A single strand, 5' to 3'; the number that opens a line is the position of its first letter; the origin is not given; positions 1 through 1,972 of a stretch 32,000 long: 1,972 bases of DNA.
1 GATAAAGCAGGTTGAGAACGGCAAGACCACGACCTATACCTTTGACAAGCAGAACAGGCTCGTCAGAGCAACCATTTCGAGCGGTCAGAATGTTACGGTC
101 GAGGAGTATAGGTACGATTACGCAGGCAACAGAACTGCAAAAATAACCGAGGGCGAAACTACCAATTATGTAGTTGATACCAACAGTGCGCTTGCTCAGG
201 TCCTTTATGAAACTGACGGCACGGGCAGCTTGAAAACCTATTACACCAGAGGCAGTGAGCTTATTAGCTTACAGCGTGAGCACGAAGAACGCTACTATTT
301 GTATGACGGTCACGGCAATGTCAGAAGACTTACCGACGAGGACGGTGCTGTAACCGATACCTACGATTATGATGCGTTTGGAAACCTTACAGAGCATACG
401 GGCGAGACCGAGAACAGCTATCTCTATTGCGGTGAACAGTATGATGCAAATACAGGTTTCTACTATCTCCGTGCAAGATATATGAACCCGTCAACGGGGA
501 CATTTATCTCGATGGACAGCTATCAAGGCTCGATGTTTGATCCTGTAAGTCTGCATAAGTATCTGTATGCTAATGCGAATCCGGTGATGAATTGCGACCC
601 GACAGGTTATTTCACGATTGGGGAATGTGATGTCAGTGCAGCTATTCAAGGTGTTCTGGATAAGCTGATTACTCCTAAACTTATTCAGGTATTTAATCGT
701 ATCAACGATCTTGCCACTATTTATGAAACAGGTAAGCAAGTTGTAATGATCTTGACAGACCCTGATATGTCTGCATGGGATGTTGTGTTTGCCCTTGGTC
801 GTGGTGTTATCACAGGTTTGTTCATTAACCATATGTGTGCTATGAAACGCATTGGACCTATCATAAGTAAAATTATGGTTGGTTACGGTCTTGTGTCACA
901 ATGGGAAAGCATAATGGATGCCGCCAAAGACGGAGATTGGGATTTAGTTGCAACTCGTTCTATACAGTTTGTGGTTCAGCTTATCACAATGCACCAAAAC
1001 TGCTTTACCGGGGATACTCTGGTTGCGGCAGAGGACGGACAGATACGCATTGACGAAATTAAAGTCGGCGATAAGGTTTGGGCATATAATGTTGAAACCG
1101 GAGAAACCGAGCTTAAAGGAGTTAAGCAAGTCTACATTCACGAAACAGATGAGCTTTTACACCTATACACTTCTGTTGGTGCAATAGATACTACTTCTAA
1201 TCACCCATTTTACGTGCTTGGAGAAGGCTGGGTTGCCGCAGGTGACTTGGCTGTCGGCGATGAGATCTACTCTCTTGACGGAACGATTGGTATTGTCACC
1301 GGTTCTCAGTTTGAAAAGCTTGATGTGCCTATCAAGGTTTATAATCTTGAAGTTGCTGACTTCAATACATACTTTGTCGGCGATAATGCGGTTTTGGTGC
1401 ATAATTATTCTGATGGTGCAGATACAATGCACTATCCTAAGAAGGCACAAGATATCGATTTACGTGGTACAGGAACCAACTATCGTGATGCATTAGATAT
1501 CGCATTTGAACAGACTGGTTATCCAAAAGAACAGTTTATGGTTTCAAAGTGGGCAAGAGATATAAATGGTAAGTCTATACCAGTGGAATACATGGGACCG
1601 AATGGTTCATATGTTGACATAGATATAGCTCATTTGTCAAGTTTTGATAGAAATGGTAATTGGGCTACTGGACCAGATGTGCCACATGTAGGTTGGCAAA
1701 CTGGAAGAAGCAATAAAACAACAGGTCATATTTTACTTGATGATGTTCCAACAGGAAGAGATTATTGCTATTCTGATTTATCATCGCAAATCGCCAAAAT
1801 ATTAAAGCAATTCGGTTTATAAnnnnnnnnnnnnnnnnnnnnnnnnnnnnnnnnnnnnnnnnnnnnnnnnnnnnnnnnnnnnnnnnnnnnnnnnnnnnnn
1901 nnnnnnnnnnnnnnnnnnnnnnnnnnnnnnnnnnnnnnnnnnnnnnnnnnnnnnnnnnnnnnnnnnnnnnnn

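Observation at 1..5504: RHS polymorphic-toxin locus carrying a stack of HINT-anchored orphan toxin/immunity cassettes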

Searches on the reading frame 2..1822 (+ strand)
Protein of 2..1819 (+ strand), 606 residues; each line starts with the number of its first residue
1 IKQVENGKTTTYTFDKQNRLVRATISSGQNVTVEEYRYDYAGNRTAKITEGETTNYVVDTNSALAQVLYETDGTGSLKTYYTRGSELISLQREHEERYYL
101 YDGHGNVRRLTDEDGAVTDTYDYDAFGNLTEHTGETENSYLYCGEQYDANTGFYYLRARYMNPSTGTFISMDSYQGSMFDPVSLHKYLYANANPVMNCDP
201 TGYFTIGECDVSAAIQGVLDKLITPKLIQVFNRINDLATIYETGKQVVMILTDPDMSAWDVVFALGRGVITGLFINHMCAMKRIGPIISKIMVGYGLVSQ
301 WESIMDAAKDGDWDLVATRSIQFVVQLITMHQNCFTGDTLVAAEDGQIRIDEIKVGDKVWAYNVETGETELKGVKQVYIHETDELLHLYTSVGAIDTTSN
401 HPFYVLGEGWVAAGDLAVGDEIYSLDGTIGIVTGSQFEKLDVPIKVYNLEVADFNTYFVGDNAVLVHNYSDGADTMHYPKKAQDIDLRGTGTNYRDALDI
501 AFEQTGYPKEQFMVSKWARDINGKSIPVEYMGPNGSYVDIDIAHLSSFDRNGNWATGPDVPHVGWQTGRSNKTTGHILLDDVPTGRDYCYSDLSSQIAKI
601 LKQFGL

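Call 4: search_protein_families(library=pfam, proteins=[window:230-1822:+], max_evalue=1)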
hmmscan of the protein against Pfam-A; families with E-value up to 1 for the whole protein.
window:230-1822:+ (530 aa): 9 families
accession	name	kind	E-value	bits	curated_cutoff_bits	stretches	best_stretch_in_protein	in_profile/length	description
PF07591.16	PT-HINT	-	7e-28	98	27.7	1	264-392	1-136/137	Pretoxin HINT domain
PF15540.11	Ntox47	-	3e-24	86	25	1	402-508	5-118/120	Bacterial toxin 47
PF14890.11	Intein_splicing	-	6.2e-10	39.5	35.8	1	270-347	8-93/155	Intein splicing domain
PF05593.20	RHS_repeat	-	5e-08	33.6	22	1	25-57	1-32/38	RHS Repeat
PF01079.26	Hint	-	1.5e-05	25.1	29.7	1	256-309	11-63/213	Hint module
PF14623.11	Vint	-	0.00038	20.7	27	1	258-340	2-76/166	Hint-domain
PF13403.11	Hint_2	-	0.00052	20.8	28.4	1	258-290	2-34/147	Hint domain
PF08517.17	AXH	-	0.14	13.1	33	1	292-335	34-87/116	Ataxin-1 and HBP1 module (AXH)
PF03527.20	RHS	-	0.21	11.9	27.9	1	22-55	3-36/38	RHS protein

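Call 23: find_homologous_proteins(query=window:230-1822:+, max_evalue=1e-10)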
Query window:230-1822:+ (530 aa): 1392 proteins with E <= 1e-10 among 8000 candidates; the best 120 are listed.
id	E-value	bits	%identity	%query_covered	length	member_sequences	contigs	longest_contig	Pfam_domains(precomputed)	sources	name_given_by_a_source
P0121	2.5e-178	612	67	77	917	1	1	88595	PF07591.16,PF00545.26,PF05593.20,PF25023.2,PF01079.26,PF13403.12,PF14890.12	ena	-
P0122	4.6e-176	605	64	74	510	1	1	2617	PF07591.16,PF25023.2,PF01079.26,PF15650.14,PF14890.12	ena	-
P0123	1.7e-174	600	62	81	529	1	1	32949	PF07591.16,PF05593.20,PF01079.26,PF14890.12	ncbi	-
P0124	5.3e-172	592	63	76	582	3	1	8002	PF07591.16,PF05593.20,PF25023.2,PF01079.26,PF13403.12,PF14890.12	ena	-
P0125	2.8e-165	569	65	74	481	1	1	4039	PF07591.16,PF25023.2,PF14890.12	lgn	-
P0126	1.7e-162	560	60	74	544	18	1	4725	PF07591.16,PF14623.12,PF25023.2,PF01079.26,PF14890.12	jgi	jgi:RHS repeat-associated protein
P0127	2.2e-162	560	52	96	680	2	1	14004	PF07591.16,PF05593.20,PF15540.11,PF25023.2,PF01079.26,PF14890.12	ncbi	-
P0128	2.7e-158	546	59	75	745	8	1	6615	PF07591.16,PF05593.20,PF25023.2,PF01079.26,PF14890.12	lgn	-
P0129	1.5e-156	541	60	75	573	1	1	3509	PF07591.16,PF25023.2,PF01079.26,PF13403.12,PF14890.12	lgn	-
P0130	2.7e-156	540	59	78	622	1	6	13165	PF14412.13,PF07591.16,PF05593.20,PF25023.2,PF01079.26,PF14890.12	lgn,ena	-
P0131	5.5e-153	529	59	74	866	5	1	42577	PF07591.16,PF05593.20,PF25023.2,PF01079.26,PF14890.12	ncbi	-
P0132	6.1e-151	522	54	85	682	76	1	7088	PF07591.16,PF05593.20,PF25023.2,PF01079.26,PF14890.12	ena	-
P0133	8.2e-150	518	59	74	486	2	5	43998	PF07591.16,PF25023.2,PF01079.26,PF14890.12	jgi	-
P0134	3.7e-148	513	56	79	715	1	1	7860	PF07591.16,PF05593.20,PF18648.9,PF25023.2,PF14890.12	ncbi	-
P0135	5.7e-148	512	55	82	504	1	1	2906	PF07591.16,PF25023.2,PF01079.26,PF14890.12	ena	-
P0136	6.3e-144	499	56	76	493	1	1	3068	PF07591.16,PF01079.26,PF13403.12,PF14890.12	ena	-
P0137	1.0e-141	492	54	78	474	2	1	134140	PF07591.16,PF01079.26,PF13403.12,PF14890.12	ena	-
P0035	1.5e-141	491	65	61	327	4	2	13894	PF07591.16,PF14623.12,PF01079.26,PF14890.12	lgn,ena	-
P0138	4.1e-140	486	54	79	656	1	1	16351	PF07591.16,PF05593.20,PF15526.12,PF25023.2,PF01079.26,PF14890.12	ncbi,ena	-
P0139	7.7e-139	482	59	69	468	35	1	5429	PF07591.16,PF01079.26,PF14890.12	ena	-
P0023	7.2e-136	472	64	59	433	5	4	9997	PF07591.16,PF14890.12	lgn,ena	-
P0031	8.7e-134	465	62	58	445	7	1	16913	PF07591.16,PF01079.26,PF14890.12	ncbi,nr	ncbi:MAG: hypothetical protein IJN43_07255 [Ruminococcus sp.]|nr:hypothetical protein [Ruminococcus 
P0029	9.8e-133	462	65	56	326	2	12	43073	PF07591.16,PF01079.26,PF13403.12,PF14890.12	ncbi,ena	-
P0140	1.4e-129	452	62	62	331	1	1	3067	PF07591.16,PF25023.2,PF14890.12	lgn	-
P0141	2.1e-127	444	53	74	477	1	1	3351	PF07591.16,PF05593.20,PF25023.2,PF08517.18,PF14890.12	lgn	-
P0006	4.2e-127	443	61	59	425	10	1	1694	PF07591.16,PF14623.12,PF01079.26,PF15633.12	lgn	-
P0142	4.4e-125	437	54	75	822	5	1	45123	PF07591.16,PF05593.20,PF25023.2,PF01079.26,PF14890.12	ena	-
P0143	3.7e-124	434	53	73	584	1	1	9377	PF07591.16,PF05593.20,PF25023.2,PF01079.26,PF14890.12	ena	-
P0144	2.9e-122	427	50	74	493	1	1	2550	PF07591.16,PF01079.26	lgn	-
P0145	3.9e-122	427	51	76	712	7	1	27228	PF07591.16,PF05593.20,PF25023.2,PF01079.26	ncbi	-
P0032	1.2e-121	425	60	58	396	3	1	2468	PF07591.16,PF14623.12,PF01079.26,PF14890.12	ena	-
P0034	1.5e-121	425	56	66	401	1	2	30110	PF07591.16,PF01079.26,PF14890.12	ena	-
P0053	5.9e-121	423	60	59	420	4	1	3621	PF07591.16,PF01079.26,PF14890.12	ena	-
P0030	6.1e-121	423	60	58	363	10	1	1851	PF07591.16,PF14623.12,PF01079.26,PF14890.12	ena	-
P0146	8.5e-121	423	53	74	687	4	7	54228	PF07591.16,PF05593.20,PF25023.2,PF01079.26,PF14890.12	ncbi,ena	-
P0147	9.0e-120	419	49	74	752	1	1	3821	PF07591.16,PF05593.20,PF25023.2,PF14890.12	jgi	jgi:RHS repeat-associated protein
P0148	9.4e-120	419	48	86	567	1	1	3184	PF07591.16,PF14623.12,PF25023.2,PF01079.26,PF13403.12,PF14890.12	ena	-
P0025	1.7e-119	418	59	58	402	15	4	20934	PF07591.16,PF01079.26,PF14890.12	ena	-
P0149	8.0e-119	416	49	74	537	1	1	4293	PF07591.16,PF14623.12,PF25023.2,PF01079.26,PF14890.12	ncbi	-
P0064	9.2e-119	416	60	58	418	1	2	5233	PF07591.16,PF01079.26,PF14890.12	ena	-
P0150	1.7e-118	415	51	73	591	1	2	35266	PF07591.16,PF05593.20,PF25023.2,PF01079.26,PF13403.12,PF14890.12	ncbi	-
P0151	2.1e-118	415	50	74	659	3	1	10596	PF07591.16,PF05593.20,PF25023.2,PF01079.26,PF14890.12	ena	-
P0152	2.8e-118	414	51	74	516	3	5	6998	PF07591.16,PF15657.12,PF25023.2,PF01079.26,PF08517.18,PF14890.12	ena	-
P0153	7.8e-118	413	51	73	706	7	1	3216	PF07591.16,PF05593.20,PF25023.2,PF01079.26,PF13403.12,PF14890.12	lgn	-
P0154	9.2e-118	413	49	74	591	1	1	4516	PF07591.16,PF05593.20,PF14414.13,PF12639.14,PF25023.2,PF14890.12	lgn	-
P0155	2.3e-117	411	49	74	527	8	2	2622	PF07591.16,PF14414.13,PF12639.14,PF25023.2,PF14890.12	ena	-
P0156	3.4e-117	411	49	74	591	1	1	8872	PF07591.16,PF05593.20,PF14414.13,PF12639.14,PF25023.2,PF14890.12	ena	-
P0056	3.8e-117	411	59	59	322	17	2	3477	PF07591.16,PF01079.26,PF14890.12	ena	-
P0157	8.2e-117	409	49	74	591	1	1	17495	PF07591.16,PF05593.20,PF14414.13,PF12639.14,PF25023.2,PF14890.12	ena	-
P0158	8.2e-117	409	49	74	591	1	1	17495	PF07591.16,PF05593.20,PF14414.13,PF12639.14,PF25023.2,PF14890.12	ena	-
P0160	1.0e-116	409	49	74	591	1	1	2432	PF07591.16,PF14414.13,PF12639.14,PF25023.2,PF14890.12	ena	-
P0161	1.8e-116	408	50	74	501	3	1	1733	PF07591.16,PF25023.2,PF01079.26,PF13403.12,PF14890.12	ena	-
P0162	1.8e-116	408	49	74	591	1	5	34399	PF07591.16,PF05593.20,PF14414.13,PF12639.14,PF25023.2,PF14890.12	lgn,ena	-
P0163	2.0e-116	408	51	74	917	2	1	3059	PF07591.16,PF05593.20,PF25023.2,PF01079.26,PF13403.12,PF14890.12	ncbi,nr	ncbi:MAG: EndoU domain-containing protein, partial [Lachnospiraceae bacterium]|nr:EndoU domain-conta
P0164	4.1e-116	407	47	85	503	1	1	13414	PF07591.16,PF25023.2,PF01079.26,PF14890.12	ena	-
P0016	8.2e-116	406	57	59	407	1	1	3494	PF07591.16,PF01079.26,PF13403.12,PF14890.12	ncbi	-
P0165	9.5e-116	406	50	74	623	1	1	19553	PF07591.16,PF05593.20,PF07927.18,PF25023.2,PF01079.26,PF14890.12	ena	-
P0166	9.5e-116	406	50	74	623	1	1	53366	PF07591.16,PF05593.20,PF07927.18,PF25023.2,PF01079.26,PF14890.12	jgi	-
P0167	9.5e-116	406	50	74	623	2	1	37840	PF07591.16,PF05593.20,PF07927.18,PF25023.2,PF01079.26,PF14890.12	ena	-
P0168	9.6e-116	406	48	79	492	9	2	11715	PF07591.16,PF25023.2,PF01079.26,PF14890.12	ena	-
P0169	1.0e-115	406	48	79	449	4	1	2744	PF07591.16,PF25023.2,PF01079.26,PF14890.12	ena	-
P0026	1.1e-115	406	57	58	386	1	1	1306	PF07591.16,PF01079.26,PF13403.12,PF14890.12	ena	-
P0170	1.2e-115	406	51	73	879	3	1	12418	PF14412.13,PF07591.16,PF05593.20,PF25023.2,PF14890.12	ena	-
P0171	1.5e-115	405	48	73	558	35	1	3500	PF07591.16,PF25023.2,PF14890.12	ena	-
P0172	1.6e-115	405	50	74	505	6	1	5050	PF07591.16,PF25023.2,PF01079.26,PF14890.12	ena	-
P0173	1.9e-115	405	48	75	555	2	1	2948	PF07591.16,PF05593.20,PF25023.2,PF01079.26,PF14890.12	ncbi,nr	ncbi:MAG: hypothetical protein J6C01_06100, partial [Lachnospiraceae bacterium]|nr:hypothetical prot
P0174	2.5e-115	405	50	74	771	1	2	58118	PF07591.16,PF05593.20,PF25023.2,PF01079.26,PF14890.12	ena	-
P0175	3.2e-115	404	48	74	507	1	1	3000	PF07591.16,PF25023.2,PF01079.26,PF14890.12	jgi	jgi:RHS repeat-associated protein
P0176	3.5e-115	404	50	74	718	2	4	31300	PF07591.16,PF05593.20,PF25023.2,PF01079.26,PF14890.12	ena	-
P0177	7.2e-115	403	50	74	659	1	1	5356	PF07591.16,PF05593.20,PF14414.13,PF12639.14,PF25023.2,PF01079.26,PF14890.12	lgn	-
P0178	8.2e-115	403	47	80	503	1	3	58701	PF14412.13,PF07591.16,PF25023.2,PF01079.26,PF14890.12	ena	-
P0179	1.4e-114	402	50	74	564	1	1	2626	PF07591.16,PF05593.20,PF25023.2,PF01079.26,PF13403.12,PF14890.12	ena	-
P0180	1.5e-114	402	49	74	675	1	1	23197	PF07591.16,PF05593.20,PF14414.13,PF12639.14,PF25023.2,PF14890.12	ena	-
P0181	1.6e-114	402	44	84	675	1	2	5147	PF07591.16,PF05593.20,PF25023.2,PF14890.12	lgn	-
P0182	1.9e-114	402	49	74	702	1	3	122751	PF07591.16,PF05593.20,PF25023.2,PF01079.26,PF14890.12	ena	-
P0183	4.0e-114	401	48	74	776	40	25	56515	PF07591.16,PF05593.20,PF25023.2,PF01079.26,PF14890.12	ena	-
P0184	4.2e-114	400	50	75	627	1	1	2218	PF07591.16,PF05593.20,PF25023.2,PF01079.26,PF13403.12,PF14890.12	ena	-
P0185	4.3e-114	400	49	74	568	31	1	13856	PF07591.16,PF05593.20,PF25023.2,PF01079.26,PF14890.12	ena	-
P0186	4.9e-114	400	50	75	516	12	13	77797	PF07591.16,PF05593.20,PF25023.2,PF01079.26,PF13403.12,PF14890.12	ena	-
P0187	5.1e-114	400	47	77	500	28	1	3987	PF07591.16,PF25023.2,PF01079.26,PF14890.12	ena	-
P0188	7.5e-114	400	50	74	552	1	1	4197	PF07591.16,PF05593.20,PF25023.2,PF01079.26,PF14890.12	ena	-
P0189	8.6e-114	399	50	74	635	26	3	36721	PF14412.13,PF07591.16,PF05593.20,PF25023.2,PF01079.26,PF14890.12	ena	-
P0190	2.1e-113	398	49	74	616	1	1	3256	PF07591.16,PF05593.20,PF07927.18,PF25023.2,PF01079.26,PF14890.12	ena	-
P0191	2.4e-113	398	50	74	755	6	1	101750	PF07591.16,PF05593.20,PF25023.2,PF01079.26,PF14890.12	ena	-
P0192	2.6e-113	398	53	68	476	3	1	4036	PF07591.16,PF15657.12,PF01079.26,PF14890.12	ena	-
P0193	3.1e-113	398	47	79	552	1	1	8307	PF07591.16,PF05593.20,PF25023.2,PF01079.26,PF14890.12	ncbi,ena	-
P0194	3.8e-113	397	50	74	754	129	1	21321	PF07591.16,PF05593.20,PF25023.2,PF01079.26,PF14890.12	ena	-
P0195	3.9e-113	397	49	74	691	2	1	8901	PF07591.16,PF05593.20,PF25023.2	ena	-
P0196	4.3e-113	397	49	74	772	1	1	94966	PF07591.16,PF05593.20,PF25023.2,PF01079.26,PF14890.12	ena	-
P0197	4.3e-113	397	49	74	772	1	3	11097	PF07591.16,PF05593.20,PF25023.2,PF01079.26,PF14890.12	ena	-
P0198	5.1e-113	397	48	74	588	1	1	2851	PF07591.16,PF05593.20,PF25023.2,PF01079.26,PF14890.12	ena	-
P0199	6.3e-113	397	48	74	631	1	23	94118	PF07591.16,PF05593.20,PF25023.2,PF01079.26,PF14890.12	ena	-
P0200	8.0e-113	396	47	79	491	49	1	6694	PF07591.16,PF25023.2,PF01079.26,PF14890.12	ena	-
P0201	1.2e-112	396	48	77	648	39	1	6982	PF07591.16,PF05593.20,PF25023.2,PF01079.26,PF14890.12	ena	-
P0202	1.3e-112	396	47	74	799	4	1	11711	PF07591.16,PF05593.20,PF25023.2,PF01079.26,PF13403.12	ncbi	ncbi:polymorphic toxin-type HINT domain-containing protein, partial [Anaerosporobacter sp.]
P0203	1.4e-112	395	49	74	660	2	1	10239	PF07591.16,PF05593.20,PF14623.12,PF25023.2,PF01079.26,PF14890.12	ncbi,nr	ncbi:MAG: polymorphic toxin-type HINT domain-containing protein [Oscillospiraceae bacterium]|nr:poly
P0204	1.6e-112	395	44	85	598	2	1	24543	PF07591.16,PF05593.20,PF21431.4,PF25023.2,PF01079.26,PF14890.12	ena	-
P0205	1.8e-112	395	47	80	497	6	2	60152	PF07591.16,PF05593.20,PF25023.2,PF01079.26,PF14890.12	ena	-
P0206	1.9e-112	395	48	75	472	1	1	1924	PF07591.16,PF25023.2,PF14890.12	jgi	jgi:RHS repeat-associated protein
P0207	1.9e-112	395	49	74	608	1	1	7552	PF07591.16,PF05593.20,PF25023.2,PF01079.26,PF14890.12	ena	-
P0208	2.2e-112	395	48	73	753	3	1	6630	PF07591.16,PF05593.20,PF25023.2,PF01079.26,PF14890.12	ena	-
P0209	3.1e-112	394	53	69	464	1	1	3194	PF07591.16,PF01079.26,PF14890.12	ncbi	-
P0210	3.2e-112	394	49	75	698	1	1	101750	PF07591.16,PF05593.20,PF25023.2,PF01079.26,PF14890.12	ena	-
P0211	3.8e-112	394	49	73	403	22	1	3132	PF07591.16,PF25023.2,PF01079.26,PF13403.12,PF14890.12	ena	-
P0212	9.0e-112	393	48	74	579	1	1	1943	PF07591.16,PF05593.20,PF25023.2,PF01079.26,PF14890.12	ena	-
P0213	1.0e-111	393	45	77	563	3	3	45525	PF14412.13,PF07591.16,PF05593.20,PF25023.2,PF14890.12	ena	-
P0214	1.1e-111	392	49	74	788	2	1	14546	PF07591.16,PF05593.20,PF25023.2,PF01079.26,PF14890.12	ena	-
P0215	1.2e-111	392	48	76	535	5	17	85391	PF07591.16,PF05593.20,PF25023.2,PF01079.26,PF14890.12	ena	-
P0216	1.4e-111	392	48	74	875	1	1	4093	PF07591.16,PF05593.20,PF25023.2,PF14890.12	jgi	jgi:RHS repeat-associated protein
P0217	2.9e-111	391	48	74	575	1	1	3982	PF07591.16,PF25023.2,PF01079.26,PF14890.12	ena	-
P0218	3.1e-111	391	49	74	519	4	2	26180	PF07591.16,PF25023.2,PF01079.26,PF14890.12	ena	-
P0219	3.3e-111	391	50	74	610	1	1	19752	PF07591.16,PF05593.20,PF25023.2,PF01079.26,PF13403.12,PF14890.12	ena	-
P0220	3.8e-111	391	47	75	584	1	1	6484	PF07591.16,PF05593.20,PF09533.16,PF25023.2,PF14890.12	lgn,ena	-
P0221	4.0e-111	391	44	84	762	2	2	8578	PF07591.16,PF05593.20,PF25023.2,PF14890.12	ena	-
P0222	4.6e-111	390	48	75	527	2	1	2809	PF07591.16,PF01079.26,PF13403.12,PF14890.12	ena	-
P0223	5.4e-111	390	49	74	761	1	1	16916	PF07591.16,PF05593.20,PF25023.2,PF01079.26,PF14890.12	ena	-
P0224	5.4e-111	390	49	74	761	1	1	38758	PF07591.16,PF05593.20,PF25023.2,PF01079.26,PF14890.12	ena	-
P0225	6.1e-111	390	49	74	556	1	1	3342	PF07591.16,PF05593.20,PF25023.2,PF01079.26,PF14890.12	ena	-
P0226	6.2e-111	390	49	73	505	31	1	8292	PF14412.13,PF07591.16,PF25023.2,PF01079.26,PF13403.12,PF14890.12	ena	-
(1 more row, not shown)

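Call 24: find_encoding_contigs(protein=P0121, flank=10000, max_places=2)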
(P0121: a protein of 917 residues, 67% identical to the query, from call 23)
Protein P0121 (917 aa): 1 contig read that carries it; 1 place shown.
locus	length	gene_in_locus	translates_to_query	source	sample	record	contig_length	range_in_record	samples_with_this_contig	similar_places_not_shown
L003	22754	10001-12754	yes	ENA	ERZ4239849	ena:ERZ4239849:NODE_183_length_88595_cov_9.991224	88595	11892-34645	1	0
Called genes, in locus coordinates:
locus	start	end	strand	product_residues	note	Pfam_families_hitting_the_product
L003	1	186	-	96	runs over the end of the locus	PF01022:HTH_5, PF12840:HTH_20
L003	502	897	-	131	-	PF00376:MerR (weak), PF13411:MerR_1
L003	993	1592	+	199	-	PF05368:NmrA, PF13460:NAD_binding_10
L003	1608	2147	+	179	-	PF02525:Flavodoxin_2, PF03358:FMN_red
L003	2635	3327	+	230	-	PF00072:Response_reg, PF00486:Trans_reg_C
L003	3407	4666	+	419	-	PF00672:HAMP (faint), PF00512:HisKA, PF02518:HATPase_c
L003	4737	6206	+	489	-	PF12704:MacB_PCD (weak), PF02687:FtsX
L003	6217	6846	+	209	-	PF00005:ABC_tran, PF13304:AAA_21 (faint), PF02463:SMC_N (weak)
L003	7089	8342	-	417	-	PF00999:Na_H_Exchanger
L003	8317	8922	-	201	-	PF00440:TetR_N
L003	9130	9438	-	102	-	PF00665:rve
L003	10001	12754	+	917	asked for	PF05593:RHS_repeat (weak), PF25023:TEN_YD-shell, PF05593:RHS_repeat, PF25023:TEN_YD-shell, PF01079:Hint (weak), PF07591:PT-HINT, PF14890:Intein_splicing (weak), PF00545:Ribonuclease, +1 more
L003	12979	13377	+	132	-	-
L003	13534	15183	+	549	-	PF25023:TEN_YD-shell (weak), PF01079:Hint, PF07591:PT-HINT, PF13403:Hint_2 (weak), PF14890:Intein_splicing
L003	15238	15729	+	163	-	PF15428:Imm26 (weak)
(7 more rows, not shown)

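Call 25: find_encoding_contigs(protein=P0123, flank=10000, max_places=2)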
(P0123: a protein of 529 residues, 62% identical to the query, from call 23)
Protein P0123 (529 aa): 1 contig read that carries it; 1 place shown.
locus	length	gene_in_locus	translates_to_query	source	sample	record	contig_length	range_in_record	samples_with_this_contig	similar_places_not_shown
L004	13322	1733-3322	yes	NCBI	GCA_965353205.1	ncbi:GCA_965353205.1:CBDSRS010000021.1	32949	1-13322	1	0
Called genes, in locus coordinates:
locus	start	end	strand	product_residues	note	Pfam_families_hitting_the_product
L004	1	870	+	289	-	?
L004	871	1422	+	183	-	-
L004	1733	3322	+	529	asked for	PF05593:RHS_repeat (weak), PF01079:Hint (faint), PF07591:PT-HINT, PF14890:Intein_splicing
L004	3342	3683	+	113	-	-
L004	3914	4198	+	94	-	PF05593:RHS_repeat (weak)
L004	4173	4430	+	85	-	-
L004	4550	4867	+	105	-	-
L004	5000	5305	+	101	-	-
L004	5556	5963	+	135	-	-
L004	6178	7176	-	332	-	-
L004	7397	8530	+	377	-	PF07228:SpoIIE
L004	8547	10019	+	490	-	PF01171:ATP_bind_3, PF11734:TilS_C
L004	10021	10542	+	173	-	PF00156:Pribosyltran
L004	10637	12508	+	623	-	PF06480:FtsH_ext (weak), PF00004:AAA, PF17862:AAA_lid_3, PF01434:Peptidase_M41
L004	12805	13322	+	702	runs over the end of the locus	PF02903:Alpha-amylase_N (weak), PF00128:Alpha-amylase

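Call 26: find_encoding_contigs(protein=P0127, flank=10000, max_places=2)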
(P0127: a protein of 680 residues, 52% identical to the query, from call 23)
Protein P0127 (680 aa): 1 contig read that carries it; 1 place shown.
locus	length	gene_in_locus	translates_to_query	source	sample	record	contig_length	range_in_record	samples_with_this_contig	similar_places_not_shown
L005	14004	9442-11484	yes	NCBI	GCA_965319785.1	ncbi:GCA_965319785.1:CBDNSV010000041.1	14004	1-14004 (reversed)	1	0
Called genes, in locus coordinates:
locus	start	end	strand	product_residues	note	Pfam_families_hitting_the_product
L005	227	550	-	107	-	PF20212:DUF6572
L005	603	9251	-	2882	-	PF05593:RHS_repeat, PF25023:TEN_YD-shell, PF05593:RHS_repeat, PF25023:TEN_YD-shell, PF05593:RHS_repeat, PF25023:TEN_YD-shell, PF05593:RHS_repeat, PF25023:TEN_YD-shell, +4 more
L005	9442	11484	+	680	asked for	PF25023:TEN_YD-shell, PF05593:RHS_repeat, PF01079:Hint (weak), PF07591:PT-HINT, PF14890:Intein_splicing, PF15540:Ntox47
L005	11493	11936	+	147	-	-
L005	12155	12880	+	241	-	PF07591:PT-HINT, PF14890:Intein_splicing (faint)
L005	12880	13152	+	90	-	-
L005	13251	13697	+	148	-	-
